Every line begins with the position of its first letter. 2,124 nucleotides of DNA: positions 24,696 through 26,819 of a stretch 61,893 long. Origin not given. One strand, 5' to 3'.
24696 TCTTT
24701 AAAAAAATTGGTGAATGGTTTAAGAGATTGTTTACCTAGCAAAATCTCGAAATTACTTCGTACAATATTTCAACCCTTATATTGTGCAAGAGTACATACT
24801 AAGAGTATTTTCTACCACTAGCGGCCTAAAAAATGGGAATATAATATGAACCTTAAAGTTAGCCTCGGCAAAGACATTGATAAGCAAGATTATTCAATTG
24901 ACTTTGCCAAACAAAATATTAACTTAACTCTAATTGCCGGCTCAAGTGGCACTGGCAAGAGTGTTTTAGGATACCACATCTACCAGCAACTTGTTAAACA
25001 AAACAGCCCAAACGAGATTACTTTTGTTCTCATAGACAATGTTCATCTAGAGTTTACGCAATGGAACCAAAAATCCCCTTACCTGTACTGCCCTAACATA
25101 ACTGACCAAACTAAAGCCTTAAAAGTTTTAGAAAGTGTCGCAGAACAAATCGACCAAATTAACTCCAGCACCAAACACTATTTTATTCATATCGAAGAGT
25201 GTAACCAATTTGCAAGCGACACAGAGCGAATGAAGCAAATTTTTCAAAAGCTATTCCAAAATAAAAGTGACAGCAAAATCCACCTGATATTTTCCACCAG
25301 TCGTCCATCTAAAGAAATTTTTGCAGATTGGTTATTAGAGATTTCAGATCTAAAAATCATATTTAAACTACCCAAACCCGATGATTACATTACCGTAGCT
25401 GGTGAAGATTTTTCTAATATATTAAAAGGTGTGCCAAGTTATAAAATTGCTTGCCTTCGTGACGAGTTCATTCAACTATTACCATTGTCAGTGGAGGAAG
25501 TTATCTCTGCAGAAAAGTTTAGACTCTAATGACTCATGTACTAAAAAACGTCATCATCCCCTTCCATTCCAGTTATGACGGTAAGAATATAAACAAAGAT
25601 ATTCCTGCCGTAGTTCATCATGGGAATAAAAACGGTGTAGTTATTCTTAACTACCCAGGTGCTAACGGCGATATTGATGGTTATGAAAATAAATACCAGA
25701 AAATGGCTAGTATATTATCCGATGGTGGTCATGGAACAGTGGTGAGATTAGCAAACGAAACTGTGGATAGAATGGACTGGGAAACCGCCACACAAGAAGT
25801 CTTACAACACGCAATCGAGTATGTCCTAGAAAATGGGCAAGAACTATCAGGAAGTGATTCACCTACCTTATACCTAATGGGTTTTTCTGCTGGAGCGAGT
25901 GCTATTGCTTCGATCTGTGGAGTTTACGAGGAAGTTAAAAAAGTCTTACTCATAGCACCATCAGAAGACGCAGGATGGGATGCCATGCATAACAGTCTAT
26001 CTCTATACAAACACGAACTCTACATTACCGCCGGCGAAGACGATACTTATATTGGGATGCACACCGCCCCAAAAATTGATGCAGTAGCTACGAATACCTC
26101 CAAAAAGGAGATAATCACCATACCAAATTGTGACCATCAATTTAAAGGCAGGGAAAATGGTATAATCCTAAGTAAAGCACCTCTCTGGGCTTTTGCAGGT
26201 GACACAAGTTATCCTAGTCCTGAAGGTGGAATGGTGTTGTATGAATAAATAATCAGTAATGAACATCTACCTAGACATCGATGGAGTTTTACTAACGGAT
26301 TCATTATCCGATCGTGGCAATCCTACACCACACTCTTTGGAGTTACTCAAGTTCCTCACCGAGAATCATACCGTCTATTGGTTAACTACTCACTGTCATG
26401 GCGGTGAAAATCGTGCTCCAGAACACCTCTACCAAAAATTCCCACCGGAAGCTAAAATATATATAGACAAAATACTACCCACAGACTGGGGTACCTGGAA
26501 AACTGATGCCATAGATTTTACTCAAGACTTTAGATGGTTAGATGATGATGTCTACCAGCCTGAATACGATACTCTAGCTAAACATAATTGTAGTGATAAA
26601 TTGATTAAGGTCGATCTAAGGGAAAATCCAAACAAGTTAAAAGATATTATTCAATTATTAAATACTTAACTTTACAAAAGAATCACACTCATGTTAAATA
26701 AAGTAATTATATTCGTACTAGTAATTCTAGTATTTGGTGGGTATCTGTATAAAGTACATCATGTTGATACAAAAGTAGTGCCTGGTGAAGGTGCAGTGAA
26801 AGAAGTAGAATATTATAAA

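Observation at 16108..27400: tRNA-Glu-associated island combining a serine integrase, a RepA-like ATPase and a stand-alone FtsK-like motor: a candidate AICE-style transfer element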

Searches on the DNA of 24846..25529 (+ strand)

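Call 95: search_rna_families(sources=[L001, L002, L004, L099, L104, L109, L111], threshold=gathering)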
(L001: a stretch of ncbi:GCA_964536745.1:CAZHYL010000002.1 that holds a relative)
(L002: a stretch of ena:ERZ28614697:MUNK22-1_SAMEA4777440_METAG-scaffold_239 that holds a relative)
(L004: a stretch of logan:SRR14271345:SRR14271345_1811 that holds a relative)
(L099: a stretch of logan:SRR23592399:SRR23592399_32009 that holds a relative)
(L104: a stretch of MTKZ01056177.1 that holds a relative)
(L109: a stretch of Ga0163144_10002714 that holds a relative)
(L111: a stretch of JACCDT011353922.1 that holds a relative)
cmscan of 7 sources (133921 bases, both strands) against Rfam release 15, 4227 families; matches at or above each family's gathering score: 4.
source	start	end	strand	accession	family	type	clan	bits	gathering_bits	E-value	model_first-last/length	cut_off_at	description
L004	14080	14209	+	RF03000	LOOT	Gene; sRNA;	-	78.8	46.4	7.5e-13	1-121/121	no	LOOT RNA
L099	18716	18835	+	RF03000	LOOT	Gene; sRNA;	-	71.6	46.4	3.6e-11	1-121/121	no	LOOT RNA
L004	8321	8432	+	RF00162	SAM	Cis-reg; riboswitch;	CL00012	64.2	44.4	2.6e-12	1-108/108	no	SAM riboswitch aptamer (S box leader)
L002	1966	2107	-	RF00162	SAM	Cis-reg; riboswitch;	CL00012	50.8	44.4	2.1e-08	1-108/108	no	SAM riboswitch aptamer (S box leader)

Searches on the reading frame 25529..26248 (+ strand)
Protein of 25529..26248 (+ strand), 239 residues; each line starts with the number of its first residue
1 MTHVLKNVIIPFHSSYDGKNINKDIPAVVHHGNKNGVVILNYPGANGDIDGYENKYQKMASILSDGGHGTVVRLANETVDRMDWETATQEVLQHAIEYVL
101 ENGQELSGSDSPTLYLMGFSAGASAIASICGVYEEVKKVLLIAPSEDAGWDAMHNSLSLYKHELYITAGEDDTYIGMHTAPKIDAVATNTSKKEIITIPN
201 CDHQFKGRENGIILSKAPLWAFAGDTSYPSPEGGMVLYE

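Call 6: search_protein_families(library=pfam, proteins=[window:25529-26248:+], max_evalue=0.01)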
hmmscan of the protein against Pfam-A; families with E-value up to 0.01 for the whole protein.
window:25529-26248:+ (239 aa): 2 families
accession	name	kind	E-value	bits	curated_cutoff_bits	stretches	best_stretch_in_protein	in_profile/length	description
PF20434.5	BD-FAE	-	0.00067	19.7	26.8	1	80-138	59-114/215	BD-FAE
PF01738.24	DLH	-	0.0016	18.5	21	1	75-211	62-194/217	Dienelactone hydrolase family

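Call 10: search_protein_families(library=phrogs, proteins=[window:25529-26248:+], max_evalue=0.01)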
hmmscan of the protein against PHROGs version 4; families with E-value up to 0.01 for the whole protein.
window:25529-26248:+ (239 aa): 1 family
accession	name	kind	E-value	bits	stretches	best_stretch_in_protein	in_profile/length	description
phrog_3341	-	other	0.001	19.6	1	24-135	28-134/267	esterase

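Call 23: search_protein_families(library=padloc, proteins=[window:25529-26248:+], max_evalue=0.1)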
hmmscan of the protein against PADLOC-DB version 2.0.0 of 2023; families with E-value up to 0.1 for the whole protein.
window:25529-26248:+ (239 aa): 0 families

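Call 104: search_protein_families(library=ncbifam, proteins=[window:25529-26248:+], max_evalue=0.01)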
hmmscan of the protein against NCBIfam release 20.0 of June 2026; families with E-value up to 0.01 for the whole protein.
window:25529-26248:+ (239 aa): 0 families

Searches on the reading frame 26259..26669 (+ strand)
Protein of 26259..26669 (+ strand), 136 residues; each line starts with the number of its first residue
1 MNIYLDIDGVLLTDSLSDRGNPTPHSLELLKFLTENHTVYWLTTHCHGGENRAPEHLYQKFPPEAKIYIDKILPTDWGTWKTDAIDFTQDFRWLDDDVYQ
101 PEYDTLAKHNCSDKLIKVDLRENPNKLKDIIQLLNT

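Call 6: search_protein_families(library=pfam, proteins=[window:26259-26669:+], max_evalue=0.01)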
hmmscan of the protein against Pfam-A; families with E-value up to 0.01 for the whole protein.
window:26259-26669:+ (136 aa): 0 families

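Call 10: search_protein_families(library=phrogs, proteins=[window:26259-26669:+], max_evalue=0.01)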
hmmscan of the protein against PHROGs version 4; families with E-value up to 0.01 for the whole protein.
window:26259-26669:+ (136 aa): 0 families

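Call 23: search_protein_families(library=padloc, proteins=[window:26259-26669:+], max_evalue=0.1)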
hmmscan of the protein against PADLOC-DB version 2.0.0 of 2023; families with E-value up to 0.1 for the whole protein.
window:26259-26669:+ (136 aa): 0 families

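Call 77: search_protein_families(library=pfam, proteins=[window:26259-26669:+], max_evalue=0.05)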
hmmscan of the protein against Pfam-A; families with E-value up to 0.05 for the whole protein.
window:26259-26669:+ (136 aa): 1 family
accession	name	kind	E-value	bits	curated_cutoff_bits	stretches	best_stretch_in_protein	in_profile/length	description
PF18143.6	HAD_SAK_2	-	0.016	16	27.5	0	3-65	2-69/139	HAD domain in Swiss Army Knife RNA repair proteins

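Call 90: search_solved_structures(query=A3, max_evalue=10, show_alignments=1)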
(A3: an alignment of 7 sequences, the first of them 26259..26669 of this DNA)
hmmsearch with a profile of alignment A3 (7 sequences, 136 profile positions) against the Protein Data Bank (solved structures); distinct sequences matched with E-value up to 10: 6.
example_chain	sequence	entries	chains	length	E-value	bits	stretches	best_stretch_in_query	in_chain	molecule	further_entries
8jpx_B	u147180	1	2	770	0.24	14.7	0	2-40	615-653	Protein argonaute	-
1u04_A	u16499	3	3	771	0.24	14.7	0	2-40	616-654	hypothetical protein PF0537 | Argonaute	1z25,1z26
7xhz_A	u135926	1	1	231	0.32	14.3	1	3-45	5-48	Phosphatase, SAV2152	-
3mko_A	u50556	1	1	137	0.56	13.5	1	11-52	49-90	Glycoprotein C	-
2j6w_A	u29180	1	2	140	1.3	12.3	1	57-84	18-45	RUNT-RELATED TRANSCRIPTION FACTOR 1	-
1ean_A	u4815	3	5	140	1.4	12.2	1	57-84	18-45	RUNT-RELATED TRANSCRIPTION FACTOR 1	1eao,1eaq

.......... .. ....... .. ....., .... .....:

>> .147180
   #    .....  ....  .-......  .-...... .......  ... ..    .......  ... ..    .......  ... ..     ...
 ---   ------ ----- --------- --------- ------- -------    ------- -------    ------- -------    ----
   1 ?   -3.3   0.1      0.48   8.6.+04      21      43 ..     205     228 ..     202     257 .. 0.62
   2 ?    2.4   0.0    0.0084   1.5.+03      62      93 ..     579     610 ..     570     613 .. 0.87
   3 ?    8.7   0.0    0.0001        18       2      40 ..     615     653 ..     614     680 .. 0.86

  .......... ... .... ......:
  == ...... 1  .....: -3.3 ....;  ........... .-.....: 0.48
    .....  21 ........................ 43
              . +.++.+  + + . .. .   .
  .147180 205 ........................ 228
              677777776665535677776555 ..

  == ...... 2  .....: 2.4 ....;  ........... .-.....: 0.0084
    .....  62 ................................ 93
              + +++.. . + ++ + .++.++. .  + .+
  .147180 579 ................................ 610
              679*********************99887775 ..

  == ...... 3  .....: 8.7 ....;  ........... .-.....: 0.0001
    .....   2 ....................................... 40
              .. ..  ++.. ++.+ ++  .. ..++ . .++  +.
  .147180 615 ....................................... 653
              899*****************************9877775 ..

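Call 97: predict_structure(protein=window:26259-26669:+)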
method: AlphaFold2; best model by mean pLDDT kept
length: 136 residues; sequences in the alignment: 1
mean_pLDDT: 39.0   pTM: 0.33
mean pLDDT of the five models: 39.0, 35.5, 34.6, 32.8, 29.5
residues with pLDDT >= 90: 0; 70-90: 0; 50-70: 30; < 50: 106
segments of 3 or more residues with pLDDT < 50: 1-22, 39-119, 134-136
pLDDT, mean of each block of 10 residues (from residue 1): 37 41 53 54 34 38 33 27 25 29 31 44 56 49
secondary structure, 60 per line:
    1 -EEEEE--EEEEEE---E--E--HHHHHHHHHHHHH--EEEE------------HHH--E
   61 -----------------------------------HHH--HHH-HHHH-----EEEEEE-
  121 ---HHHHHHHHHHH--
elements in order: E2-6 E9-14 H24-36 E39-42 H105-108 E114-119 H124-134

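Call 104: search_protein_families(library=ncbifam, proteins=[window:26259-26669:+], max_evalue=0.01)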
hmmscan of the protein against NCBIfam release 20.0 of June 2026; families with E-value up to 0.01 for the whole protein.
window:26259-26669:+ (136 aa): 0 families
